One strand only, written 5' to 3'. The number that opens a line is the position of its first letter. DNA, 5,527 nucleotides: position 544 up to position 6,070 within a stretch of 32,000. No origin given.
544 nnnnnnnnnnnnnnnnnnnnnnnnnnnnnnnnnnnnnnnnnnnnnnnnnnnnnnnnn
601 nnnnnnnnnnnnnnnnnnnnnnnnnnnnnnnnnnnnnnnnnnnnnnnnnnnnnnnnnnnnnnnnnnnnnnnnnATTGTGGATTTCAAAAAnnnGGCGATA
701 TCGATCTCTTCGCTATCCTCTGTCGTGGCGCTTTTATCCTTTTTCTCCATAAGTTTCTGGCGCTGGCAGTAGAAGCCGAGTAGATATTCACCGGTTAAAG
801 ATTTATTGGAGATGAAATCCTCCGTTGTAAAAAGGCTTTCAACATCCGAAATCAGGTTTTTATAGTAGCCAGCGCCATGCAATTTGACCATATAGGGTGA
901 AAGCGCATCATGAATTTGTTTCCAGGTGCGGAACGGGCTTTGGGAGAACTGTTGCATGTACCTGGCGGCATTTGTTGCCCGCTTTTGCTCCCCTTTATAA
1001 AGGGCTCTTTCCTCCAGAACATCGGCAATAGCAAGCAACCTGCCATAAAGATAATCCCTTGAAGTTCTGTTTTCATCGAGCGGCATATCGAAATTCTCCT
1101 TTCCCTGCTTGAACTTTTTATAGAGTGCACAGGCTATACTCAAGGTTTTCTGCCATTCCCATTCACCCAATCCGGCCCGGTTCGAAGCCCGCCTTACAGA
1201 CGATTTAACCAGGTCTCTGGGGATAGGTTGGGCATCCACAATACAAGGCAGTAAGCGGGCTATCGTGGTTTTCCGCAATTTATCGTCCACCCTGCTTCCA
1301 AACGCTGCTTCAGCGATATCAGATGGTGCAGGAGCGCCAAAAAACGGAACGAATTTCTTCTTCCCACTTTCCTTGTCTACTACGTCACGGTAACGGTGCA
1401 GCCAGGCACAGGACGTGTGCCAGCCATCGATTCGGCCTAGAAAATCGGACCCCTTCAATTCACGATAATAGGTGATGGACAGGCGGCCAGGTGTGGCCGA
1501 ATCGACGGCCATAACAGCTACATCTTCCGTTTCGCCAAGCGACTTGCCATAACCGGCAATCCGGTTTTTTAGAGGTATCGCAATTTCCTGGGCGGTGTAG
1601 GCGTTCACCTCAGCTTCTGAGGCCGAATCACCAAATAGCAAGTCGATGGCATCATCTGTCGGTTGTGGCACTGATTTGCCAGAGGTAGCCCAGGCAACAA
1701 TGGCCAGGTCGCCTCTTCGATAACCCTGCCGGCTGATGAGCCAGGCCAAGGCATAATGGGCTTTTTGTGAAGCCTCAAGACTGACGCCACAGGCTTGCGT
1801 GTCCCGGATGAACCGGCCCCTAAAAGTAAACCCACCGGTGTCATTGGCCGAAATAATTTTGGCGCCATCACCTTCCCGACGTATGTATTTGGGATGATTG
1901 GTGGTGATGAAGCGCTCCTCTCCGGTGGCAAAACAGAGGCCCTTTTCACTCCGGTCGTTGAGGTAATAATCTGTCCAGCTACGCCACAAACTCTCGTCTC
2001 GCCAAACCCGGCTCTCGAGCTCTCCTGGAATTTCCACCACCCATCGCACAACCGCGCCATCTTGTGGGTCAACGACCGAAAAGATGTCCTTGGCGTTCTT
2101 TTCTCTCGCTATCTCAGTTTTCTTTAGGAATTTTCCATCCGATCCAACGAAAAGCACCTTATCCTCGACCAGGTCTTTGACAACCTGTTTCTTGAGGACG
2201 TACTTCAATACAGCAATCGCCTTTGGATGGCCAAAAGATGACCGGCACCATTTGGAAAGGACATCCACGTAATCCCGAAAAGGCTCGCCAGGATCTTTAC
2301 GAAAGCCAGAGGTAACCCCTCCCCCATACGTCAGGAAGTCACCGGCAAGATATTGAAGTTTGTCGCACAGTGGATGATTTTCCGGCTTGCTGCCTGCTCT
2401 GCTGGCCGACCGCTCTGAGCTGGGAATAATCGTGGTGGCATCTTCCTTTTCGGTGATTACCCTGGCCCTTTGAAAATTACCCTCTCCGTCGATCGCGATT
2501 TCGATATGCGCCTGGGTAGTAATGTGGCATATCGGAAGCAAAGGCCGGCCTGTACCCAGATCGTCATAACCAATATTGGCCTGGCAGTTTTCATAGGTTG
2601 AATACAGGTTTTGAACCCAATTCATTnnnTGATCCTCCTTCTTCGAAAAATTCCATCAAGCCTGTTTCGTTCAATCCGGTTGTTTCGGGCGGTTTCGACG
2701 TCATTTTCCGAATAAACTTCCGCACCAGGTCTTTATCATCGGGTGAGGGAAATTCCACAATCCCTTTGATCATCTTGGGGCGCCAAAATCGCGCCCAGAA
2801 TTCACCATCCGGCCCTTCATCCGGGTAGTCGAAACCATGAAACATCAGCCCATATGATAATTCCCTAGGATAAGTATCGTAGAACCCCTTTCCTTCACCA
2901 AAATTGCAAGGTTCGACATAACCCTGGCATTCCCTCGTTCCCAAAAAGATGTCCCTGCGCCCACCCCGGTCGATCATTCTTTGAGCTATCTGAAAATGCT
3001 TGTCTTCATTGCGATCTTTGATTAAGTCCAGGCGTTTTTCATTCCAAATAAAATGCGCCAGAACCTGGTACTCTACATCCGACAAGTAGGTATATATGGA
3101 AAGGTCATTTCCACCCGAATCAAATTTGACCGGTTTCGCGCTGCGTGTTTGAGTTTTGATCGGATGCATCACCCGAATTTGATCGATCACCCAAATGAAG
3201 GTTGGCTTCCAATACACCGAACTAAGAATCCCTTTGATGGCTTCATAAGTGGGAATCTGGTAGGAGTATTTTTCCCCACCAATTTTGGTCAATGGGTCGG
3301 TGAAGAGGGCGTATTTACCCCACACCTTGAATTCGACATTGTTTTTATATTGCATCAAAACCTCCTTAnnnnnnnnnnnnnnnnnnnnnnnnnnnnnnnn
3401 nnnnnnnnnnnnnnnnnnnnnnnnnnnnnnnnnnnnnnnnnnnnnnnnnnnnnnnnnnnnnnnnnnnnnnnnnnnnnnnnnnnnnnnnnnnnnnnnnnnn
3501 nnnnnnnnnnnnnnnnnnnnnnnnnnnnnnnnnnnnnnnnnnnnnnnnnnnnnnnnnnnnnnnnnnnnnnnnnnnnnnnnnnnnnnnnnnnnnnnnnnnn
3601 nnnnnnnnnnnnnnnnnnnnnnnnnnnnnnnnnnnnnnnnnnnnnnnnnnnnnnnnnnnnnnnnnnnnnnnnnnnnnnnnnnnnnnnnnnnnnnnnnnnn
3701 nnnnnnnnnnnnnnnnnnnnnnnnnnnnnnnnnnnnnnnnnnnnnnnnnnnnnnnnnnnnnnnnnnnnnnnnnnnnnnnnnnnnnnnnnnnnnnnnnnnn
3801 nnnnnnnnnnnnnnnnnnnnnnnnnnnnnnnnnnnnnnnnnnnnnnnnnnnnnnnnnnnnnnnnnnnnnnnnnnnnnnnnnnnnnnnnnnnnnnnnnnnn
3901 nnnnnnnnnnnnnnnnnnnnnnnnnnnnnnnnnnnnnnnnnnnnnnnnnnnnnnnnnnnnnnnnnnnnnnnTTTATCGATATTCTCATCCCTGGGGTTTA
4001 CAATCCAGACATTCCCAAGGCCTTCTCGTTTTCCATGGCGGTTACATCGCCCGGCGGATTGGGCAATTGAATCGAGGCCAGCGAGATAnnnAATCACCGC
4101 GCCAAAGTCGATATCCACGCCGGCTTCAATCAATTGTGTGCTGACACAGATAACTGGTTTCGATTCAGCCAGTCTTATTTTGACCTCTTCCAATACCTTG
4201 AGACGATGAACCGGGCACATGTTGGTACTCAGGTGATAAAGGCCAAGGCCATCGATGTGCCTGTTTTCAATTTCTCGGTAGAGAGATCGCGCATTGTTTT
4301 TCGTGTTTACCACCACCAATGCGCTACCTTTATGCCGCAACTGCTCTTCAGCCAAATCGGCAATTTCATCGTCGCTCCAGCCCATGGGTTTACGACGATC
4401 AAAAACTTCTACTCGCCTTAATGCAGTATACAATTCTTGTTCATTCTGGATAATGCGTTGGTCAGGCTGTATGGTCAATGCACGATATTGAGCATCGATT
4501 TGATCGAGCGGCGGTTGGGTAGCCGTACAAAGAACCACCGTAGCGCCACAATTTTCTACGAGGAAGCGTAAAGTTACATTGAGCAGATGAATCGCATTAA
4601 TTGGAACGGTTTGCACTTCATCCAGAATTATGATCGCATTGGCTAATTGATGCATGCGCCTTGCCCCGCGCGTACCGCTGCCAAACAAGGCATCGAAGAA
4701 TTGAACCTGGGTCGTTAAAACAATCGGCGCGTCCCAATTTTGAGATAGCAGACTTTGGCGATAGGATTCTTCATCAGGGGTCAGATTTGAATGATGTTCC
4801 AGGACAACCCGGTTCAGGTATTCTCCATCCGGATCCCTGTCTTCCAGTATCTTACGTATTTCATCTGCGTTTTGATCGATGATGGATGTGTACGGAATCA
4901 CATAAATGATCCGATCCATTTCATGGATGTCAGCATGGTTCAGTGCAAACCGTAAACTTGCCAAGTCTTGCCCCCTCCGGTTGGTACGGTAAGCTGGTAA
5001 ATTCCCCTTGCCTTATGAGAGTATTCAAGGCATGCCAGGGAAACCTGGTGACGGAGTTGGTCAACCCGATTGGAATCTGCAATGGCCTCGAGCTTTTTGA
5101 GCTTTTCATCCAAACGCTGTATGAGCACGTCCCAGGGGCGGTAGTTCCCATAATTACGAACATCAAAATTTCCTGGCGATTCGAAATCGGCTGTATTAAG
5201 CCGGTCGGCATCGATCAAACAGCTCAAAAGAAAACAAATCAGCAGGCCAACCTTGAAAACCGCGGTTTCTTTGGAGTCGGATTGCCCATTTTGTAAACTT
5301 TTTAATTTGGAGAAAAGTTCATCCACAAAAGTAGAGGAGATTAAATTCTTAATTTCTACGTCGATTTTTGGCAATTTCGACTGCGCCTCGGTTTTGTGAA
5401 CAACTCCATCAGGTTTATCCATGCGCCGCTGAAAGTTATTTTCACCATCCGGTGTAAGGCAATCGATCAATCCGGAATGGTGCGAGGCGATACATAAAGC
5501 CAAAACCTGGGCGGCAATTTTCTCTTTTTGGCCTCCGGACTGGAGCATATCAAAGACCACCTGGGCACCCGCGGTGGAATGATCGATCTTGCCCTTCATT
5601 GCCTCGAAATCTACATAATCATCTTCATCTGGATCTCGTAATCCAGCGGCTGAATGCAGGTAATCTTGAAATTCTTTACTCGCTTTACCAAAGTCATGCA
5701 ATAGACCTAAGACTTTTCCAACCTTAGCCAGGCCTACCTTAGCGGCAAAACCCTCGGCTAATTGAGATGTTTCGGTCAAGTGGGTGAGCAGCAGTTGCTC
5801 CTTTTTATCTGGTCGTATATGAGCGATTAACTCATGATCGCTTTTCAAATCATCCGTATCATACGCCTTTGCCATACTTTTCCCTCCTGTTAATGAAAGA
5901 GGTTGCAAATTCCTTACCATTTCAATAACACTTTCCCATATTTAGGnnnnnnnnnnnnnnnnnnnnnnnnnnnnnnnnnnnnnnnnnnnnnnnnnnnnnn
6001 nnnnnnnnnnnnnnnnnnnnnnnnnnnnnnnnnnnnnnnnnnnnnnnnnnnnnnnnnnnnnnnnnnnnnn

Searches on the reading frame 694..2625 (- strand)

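Call 90: search_protein_families(library=pfam, proteins=[window:694-2625:-], max_evalue=0.0001)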
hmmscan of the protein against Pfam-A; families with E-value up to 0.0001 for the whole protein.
window:694-2625:- (644 aa): 1 family
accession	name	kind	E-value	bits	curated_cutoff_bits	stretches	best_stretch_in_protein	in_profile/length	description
PF09709.15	Cas_Csd1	-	2e-123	413.4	27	1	7-625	1-558/559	CRISPR-associated protein (Cas_Csd1)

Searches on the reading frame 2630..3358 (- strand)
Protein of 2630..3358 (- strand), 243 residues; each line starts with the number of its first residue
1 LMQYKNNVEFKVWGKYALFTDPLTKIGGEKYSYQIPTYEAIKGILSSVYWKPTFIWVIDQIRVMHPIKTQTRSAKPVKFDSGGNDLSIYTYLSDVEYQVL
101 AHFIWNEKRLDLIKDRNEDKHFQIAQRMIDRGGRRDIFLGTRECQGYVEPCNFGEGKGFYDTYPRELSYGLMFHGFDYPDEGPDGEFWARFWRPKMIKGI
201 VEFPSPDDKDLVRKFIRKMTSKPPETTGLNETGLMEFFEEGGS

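Call 90: search_protein_families(library=pfam, proteins=[window:2630-3358:-], max_evalue=0.0001)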
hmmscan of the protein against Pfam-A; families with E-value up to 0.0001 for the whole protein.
window:2630-3358:- (243 aa): 1 family
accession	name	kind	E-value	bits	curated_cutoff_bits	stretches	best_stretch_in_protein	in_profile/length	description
PF09704.15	Cas_Cas5d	-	1.8e-40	139.7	23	1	9-203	3-216/217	CRISPR-associated protein (Cas_Cas5)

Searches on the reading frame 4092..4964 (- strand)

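Call 90: search_protein_families(library=pfam, proteins=[window:4092-4964:-], max_evalue=0.0001)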
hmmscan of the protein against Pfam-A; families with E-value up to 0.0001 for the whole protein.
window:4092-4964:- (291 aa): 3 families
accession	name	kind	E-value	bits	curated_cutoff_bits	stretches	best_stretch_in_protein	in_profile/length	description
PF22590.2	Cas3-like_C_2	-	4e-09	37.1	27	1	212-290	2-84/106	CRISPR-associated nuclease/helicase Cas3, C-terminal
PF00270.35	DEAD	-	2.6e-06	27.7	26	1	7-151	35-161/167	DEAD/DEAH box helicase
PF00271.37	Helicase_C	-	4.1e-06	27.4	23.5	1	206-286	8-82/110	Helicase conserved C-terminal domain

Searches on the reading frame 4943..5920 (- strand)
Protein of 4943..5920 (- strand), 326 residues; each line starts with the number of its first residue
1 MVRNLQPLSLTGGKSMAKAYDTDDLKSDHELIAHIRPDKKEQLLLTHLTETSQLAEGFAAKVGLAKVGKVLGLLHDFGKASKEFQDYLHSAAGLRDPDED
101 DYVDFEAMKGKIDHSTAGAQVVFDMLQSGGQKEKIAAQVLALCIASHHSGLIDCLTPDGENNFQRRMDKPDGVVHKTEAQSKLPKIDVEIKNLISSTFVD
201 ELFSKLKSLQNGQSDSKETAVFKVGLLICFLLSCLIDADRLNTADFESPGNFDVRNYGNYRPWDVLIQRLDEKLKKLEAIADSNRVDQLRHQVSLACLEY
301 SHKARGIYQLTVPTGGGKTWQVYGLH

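Call 90: search_protein_families(library=pfam, proteins=[window:4943-5920:-], max_evalue=0.0001)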
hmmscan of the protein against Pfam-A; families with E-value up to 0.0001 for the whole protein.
window:4943-5920:- (326 aa): 1 family
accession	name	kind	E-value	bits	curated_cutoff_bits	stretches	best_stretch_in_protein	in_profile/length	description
PF18019.7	Cas3_HD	-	1e-08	35.9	23.1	1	54-175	42-151/207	Cas3, HD domain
